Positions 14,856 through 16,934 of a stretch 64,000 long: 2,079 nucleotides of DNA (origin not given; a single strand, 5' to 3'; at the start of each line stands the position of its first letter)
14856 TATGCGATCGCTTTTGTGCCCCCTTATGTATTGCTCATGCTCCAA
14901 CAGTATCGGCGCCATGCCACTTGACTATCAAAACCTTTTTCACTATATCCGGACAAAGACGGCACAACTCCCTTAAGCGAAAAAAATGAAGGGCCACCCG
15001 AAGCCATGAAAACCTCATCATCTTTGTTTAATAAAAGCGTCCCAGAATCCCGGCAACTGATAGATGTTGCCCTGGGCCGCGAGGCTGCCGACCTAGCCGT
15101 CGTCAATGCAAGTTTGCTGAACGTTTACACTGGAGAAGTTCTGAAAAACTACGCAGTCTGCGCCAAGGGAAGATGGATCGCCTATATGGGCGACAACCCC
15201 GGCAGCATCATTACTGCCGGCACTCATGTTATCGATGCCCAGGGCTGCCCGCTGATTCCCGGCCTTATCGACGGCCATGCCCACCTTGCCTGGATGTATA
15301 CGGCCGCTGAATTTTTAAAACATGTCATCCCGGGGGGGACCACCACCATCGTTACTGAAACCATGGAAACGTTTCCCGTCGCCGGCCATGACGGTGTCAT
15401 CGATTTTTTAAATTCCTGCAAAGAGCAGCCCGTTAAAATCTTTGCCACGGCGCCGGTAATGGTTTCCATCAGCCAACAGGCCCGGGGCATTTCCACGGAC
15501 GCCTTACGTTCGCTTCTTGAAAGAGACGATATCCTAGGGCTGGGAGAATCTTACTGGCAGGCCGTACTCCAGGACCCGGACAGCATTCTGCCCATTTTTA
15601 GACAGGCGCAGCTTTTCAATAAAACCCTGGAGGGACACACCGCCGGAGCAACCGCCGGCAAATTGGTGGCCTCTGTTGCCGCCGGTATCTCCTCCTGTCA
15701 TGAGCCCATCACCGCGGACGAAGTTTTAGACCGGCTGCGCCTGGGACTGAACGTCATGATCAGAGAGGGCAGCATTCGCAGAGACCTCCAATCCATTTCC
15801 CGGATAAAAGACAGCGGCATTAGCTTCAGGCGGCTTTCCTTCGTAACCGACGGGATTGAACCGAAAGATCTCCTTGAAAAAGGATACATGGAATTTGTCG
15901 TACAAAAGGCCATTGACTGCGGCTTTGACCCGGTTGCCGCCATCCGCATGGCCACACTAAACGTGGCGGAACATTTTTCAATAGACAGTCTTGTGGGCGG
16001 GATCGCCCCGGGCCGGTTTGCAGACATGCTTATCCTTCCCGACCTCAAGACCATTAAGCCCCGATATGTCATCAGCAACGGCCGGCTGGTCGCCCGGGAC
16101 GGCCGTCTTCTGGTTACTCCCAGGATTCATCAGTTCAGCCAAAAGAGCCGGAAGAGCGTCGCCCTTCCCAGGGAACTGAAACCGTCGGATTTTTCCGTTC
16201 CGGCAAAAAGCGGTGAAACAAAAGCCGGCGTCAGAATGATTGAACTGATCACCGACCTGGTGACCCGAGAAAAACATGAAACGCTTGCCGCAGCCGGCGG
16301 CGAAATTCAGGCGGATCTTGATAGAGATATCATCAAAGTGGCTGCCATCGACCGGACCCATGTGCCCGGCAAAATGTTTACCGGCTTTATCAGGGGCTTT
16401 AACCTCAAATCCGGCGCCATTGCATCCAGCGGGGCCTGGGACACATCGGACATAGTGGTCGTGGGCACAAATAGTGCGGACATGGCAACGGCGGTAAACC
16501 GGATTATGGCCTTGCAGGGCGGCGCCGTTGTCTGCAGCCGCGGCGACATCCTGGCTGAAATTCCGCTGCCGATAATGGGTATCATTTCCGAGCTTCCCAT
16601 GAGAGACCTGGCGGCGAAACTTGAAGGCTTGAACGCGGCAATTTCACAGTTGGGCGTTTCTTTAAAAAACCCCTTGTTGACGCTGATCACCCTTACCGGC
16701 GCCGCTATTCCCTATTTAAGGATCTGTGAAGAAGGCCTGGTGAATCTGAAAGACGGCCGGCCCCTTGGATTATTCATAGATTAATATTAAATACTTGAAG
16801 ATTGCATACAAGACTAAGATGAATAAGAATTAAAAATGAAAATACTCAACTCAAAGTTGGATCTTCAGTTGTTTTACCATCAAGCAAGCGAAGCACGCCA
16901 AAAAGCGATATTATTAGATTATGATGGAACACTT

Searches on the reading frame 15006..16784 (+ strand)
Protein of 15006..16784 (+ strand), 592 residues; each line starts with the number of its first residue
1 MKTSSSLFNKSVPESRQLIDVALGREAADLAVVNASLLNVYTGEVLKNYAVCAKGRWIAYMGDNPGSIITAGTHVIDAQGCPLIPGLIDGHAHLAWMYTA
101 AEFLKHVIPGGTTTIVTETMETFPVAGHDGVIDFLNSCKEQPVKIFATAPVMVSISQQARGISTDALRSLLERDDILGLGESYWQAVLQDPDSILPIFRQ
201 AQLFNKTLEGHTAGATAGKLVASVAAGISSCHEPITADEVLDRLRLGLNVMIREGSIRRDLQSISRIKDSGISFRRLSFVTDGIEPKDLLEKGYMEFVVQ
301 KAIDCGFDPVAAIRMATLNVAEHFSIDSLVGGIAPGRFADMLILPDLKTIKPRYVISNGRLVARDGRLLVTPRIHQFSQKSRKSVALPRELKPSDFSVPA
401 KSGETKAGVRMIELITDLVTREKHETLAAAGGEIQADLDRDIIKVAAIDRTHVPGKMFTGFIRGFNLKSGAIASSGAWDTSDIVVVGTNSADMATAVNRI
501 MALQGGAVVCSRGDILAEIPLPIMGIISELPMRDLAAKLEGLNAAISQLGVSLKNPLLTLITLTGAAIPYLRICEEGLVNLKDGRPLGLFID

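Call 35: search_protein_families(library=pfam, proteins=[window:15006-16784:+], max_evalue=0.00001)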
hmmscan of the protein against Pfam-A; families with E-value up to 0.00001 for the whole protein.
window:15006-16784:+ (592 aa): 3 families
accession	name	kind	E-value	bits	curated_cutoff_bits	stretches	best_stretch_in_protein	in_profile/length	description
PF13382.11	Adenine_deam_C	-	2.9e-52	176.9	27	1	418-582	2-166/169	Adenine deaminase C-terminal domain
PF01979.26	Amidohydro_1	-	2.1e-18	67.1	25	1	83-362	2-345/345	Amidohydrolase family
PF07969.17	Amidohydro_3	-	1.5e-09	38.3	29.7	0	75-98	2-25/472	Amidohydrolase family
